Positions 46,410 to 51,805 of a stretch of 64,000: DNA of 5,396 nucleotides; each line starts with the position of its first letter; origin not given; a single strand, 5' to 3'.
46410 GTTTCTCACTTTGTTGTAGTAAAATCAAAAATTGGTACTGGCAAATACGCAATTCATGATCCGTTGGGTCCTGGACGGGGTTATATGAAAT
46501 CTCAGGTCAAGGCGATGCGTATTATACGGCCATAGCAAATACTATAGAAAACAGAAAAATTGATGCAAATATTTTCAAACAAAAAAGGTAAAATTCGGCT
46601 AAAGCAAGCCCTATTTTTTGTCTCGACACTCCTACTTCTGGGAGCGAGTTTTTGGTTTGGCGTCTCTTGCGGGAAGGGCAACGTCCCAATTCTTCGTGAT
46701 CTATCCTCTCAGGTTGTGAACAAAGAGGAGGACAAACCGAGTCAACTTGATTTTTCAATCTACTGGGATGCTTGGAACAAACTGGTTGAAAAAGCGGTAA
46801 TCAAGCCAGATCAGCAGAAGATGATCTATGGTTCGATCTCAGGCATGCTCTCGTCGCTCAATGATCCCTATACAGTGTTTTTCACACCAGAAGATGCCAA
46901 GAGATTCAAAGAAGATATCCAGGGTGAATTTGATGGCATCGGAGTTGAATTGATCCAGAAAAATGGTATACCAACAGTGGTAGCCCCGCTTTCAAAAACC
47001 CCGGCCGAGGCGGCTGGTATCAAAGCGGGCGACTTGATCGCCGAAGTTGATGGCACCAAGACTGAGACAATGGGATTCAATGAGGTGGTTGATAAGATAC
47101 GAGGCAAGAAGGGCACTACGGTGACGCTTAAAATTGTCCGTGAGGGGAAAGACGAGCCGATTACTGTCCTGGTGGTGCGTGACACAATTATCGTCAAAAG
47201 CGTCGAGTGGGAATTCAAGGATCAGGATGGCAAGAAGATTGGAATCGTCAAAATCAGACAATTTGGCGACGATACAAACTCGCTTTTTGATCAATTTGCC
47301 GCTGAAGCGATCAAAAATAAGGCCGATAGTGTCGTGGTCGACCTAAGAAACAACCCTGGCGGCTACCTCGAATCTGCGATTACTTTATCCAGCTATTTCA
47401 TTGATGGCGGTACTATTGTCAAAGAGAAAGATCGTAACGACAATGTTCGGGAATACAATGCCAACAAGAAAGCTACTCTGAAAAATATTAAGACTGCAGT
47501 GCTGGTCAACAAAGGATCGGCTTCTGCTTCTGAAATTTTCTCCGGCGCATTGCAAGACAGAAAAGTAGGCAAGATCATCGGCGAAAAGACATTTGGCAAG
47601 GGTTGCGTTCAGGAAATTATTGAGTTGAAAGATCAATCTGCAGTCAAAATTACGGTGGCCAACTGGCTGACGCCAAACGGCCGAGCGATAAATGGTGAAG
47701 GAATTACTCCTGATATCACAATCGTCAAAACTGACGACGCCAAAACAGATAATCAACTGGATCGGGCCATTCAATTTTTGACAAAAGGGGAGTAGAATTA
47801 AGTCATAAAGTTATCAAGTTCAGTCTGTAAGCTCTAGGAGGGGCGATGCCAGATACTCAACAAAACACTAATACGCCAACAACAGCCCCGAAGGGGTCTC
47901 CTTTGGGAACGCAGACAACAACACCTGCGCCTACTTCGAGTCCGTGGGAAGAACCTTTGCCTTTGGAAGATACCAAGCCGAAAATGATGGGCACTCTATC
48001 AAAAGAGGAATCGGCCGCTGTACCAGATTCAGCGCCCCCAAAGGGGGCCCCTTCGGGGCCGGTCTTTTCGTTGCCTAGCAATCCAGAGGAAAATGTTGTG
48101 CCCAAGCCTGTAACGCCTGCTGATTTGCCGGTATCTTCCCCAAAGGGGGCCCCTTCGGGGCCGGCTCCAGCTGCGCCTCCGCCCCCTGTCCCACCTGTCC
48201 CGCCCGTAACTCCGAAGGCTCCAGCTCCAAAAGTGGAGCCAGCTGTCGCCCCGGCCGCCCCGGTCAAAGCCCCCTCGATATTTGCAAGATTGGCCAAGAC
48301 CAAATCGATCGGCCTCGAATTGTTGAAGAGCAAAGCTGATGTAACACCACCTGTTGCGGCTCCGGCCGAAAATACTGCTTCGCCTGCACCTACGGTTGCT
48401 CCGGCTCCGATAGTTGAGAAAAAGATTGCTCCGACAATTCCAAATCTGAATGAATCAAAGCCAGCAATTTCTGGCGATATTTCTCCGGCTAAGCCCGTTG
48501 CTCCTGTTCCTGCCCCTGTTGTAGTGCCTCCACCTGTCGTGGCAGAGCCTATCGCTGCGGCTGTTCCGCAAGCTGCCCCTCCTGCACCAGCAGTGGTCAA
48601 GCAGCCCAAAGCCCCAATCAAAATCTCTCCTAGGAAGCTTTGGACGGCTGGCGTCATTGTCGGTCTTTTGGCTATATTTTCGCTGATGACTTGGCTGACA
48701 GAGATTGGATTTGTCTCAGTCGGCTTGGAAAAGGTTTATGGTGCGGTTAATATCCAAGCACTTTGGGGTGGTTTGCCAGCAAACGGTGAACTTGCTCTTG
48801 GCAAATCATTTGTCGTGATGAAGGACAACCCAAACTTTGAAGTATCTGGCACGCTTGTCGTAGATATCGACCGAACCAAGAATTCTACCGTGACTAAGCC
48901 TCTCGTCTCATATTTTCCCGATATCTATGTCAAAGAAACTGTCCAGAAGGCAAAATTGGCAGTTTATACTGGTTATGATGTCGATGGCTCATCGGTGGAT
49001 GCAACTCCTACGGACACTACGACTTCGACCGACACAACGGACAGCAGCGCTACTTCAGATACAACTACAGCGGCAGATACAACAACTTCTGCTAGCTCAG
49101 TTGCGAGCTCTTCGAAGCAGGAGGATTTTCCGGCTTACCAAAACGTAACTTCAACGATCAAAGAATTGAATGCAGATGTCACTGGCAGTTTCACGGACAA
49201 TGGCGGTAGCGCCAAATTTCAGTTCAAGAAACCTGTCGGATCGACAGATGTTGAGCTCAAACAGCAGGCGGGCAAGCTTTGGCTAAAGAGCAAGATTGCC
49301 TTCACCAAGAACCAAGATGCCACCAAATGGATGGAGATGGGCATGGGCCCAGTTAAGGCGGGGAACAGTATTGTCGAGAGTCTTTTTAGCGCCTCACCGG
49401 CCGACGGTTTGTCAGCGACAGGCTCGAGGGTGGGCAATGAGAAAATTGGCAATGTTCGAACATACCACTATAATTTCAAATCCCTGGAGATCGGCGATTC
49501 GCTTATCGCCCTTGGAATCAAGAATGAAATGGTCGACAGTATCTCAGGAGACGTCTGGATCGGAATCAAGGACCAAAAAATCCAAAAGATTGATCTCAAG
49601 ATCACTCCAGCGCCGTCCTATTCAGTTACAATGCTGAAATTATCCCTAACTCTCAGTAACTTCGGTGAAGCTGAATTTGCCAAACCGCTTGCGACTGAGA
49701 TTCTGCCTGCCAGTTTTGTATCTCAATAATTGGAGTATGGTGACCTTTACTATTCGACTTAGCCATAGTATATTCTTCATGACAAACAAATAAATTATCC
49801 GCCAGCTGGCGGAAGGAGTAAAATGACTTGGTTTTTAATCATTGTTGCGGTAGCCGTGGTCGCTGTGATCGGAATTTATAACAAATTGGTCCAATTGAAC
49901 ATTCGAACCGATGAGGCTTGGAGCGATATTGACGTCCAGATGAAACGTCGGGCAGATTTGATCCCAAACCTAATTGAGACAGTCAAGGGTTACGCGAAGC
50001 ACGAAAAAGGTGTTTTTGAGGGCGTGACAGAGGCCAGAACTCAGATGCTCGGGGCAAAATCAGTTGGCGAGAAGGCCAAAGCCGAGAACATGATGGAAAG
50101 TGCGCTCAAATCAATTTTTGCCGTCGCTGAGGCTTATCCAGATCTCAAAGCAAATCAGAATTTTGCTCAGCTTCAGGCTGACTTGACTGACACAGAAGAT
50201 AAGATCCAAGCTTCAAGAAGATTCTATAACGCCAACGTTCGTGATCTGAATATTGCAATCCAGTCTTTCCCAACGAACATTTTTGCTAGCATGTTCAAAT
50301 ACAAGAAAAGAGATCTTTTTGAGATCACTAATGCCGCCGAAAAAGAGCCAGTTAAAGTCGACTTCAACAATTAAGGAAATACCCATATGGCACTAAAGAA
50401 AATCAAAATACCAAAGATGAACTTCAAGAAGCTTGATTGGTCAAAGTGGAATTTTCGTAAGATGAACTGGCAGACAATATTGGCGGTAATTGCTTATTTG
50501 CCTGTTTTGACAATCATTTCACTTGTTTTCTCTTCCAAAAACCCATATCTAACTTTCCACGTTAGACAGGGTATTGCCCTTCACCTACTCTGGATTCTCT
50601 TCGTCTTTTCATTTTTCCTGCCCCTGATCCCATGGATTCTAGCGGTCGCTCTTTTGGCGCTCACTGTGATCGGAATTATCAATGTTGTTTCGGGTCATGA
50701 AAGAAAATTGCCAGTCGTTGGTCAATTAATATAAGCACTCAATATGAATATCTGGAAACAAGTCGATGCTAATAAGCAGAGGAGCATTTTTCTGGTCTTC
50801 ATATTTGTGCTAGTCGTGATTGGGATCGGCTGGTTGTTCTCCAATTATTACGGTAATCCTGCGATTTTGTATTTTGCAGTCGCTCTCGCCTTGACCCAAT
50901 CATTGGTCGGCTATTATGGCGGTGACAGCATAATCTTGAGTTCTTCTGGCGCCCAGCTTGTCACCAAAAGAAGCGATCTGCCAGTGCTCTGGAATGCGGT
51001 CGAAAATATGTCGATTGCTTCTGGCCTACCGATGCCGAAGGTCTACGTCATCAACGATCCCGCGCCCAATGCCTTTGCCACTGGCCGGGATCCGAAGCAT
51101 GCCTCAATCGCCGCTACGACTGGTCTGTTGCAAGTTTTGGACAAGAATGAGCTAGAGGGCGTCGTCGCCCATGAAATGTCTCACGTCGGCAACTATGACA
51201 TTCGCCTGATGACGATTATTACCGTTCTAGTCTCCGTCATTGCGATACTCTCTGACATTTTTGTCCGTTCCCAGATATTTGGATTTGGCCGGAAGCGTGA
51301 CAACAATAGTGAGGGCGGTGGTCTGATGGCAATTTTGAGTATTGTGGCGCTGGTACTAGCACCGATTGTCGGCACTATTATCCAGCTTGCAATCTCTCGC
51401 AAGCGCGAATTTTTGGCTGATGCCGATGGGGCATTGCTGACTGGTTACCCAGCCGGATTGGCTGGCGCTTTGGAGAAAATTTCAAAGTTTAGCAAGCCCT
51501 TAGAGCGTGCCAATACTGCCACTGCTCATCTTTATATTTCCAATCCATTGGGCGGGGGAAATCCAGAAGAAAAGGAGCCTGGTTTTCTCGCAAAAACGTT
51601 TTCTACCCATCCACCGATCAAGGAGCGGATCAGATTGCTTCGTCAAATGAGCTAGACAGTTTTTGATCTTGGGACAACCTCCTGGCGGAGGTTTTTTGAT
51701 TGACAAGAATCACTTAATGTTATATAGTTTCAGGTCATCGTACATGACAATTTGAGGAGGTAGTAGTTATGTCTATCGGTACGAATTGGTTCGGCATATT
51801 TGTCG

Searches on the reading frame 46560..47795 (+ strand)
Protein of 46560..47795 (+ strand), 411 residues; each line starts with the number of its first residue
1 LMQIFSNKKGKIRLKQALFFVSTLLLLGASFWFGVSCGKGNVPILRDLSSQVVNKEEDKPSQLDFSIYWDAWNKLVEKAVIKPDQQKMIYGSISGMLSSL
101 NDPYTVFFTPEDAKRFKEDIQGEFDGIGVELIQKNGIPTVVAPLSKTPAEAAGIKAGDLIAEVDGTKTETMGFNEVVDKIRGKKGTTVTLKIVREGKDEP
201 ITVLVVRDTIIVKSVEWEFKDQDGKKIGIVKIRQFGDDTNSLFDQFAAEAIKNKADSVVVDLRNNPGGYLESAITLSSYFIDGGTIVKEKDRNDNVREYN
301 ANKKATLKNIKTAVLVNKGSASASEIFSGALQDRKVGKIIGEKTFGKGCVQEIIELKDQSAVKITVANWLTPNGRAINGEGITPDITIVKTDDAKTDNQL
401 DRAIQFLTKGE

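Call 56: search_protein_families(library=pfam, proteins=[window:46560-47795:+], max_evalue=0.00001)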
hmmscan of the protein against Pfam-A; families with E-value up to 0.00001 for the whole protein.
window:46560-47795:+ (411 aa): 5 families
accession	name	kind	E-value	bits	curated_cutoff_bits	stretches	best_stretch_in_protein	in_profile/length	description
PF03572.23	Peptidase_S41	-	3.1e-53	180.2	24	1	226-387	1-164/165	Peptidase family S41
PF13180.12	PDZ_2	-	4.7e-12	46.5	27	1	127-204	3-79/80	PDZ domain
PF17820.7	PDZ_6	-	1.3e-10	41.3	27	1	141-194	3-54/54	PDZ domain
PF00595.29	PDZ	-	5.5e-10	39.9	23.2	1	121-192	8-80/81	PDZ domain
PF22694.1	CtpB_N-like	-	6.1e-07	30.2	27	1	63-108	36-81/85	Activating protease CtpB N-terminal domain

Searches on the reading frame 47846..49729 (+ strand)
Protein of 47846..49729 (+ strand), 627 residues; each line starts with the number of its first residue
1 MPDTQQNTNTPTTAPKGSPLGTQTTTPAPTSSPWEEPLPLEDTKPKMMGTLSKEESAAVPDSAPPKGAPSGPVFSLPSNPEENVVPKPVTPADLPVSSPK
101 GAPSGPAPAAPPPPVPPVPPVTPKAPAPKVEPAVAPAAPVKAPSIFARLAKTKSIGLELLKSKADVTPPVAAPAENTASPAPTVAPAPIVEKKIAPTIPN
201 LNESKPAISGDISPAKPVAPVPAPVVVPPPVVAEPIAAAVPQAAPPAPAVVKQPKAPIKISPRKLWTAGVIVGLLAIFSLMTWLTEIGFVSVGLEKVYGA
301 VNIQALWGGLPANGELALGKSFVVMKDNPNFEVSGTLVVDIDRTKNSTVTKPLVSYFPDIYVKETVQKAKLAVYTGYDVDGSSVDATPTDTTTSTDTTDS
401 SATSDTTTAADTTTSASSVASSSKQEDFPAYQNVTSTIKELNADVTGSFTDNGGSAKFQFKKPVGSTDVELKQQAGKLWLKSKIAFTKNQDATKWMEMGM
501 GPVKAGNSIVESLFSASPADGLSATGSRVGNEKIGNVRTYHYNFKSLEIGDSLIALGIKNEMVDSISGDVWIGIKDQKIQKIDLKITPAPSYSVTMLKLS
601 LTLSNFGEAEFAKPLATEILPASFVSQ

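Call 56: search_protein_families(library=pfam, proteins=[window:47846-49729:+], max_evalue=0.00001)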
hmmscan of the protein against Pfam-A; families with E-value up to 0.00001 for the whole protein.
window:47846-49729:+ (627 aa): 0 families

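Call 76: search_protein_representatives(protein=window:47846-49726:+)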
Query: 627 residues. Proteins with E-value up to 0.001 (for the whole library): 119; up to 1e-10: 104; up to 1e-30: 91. The best 119 are listed.
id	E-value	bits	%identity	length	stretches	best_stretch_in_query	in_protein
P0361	0.0e+00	1061.7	100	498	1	130-627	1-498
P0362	1.3e-171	588.8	55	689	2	171-625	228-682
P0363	1.8e-140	485.9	48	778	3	380-624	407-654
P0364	2.5e-74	267.5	36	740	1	10-620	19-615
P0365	1.7e-67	244.9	41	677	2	265-622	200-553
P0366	2.4e-65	237.8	43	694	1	240-601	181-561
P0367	3.7e-65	237.2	32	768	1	26-611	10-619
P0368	4.4e-65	236.9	36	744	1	13-623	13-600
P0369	1.0e-59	219.2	37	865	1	168-620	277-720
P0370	1.2e-59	219.0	34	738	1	30-607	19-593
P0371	2.5e-59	217.9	35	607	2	169-608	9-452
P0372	3.8e-59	217.3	37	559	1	227-608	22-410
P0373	7.1e-59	216.4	33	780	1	3-620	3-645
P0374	9.0e-58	212.8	40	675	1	228-607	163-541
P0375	2.6e-57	211.3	34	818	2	213-620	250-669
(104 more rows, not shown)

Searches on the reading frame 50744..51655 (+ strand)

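Call 56: search_protein_families(library=pfam, proteins=[window:50744-51655:+], max_evalue=0.00001)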
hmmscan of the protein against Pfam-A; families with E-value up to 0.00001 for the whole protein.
window:50744-51655:+ (303 aa): 1 family
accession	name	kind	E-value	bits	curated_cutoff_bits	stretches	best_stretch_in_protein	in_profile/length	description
PF01435.24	Peptidase_M48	-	6.4e-30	104.8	20.3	1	85-302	10-185/186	Peptidase family M48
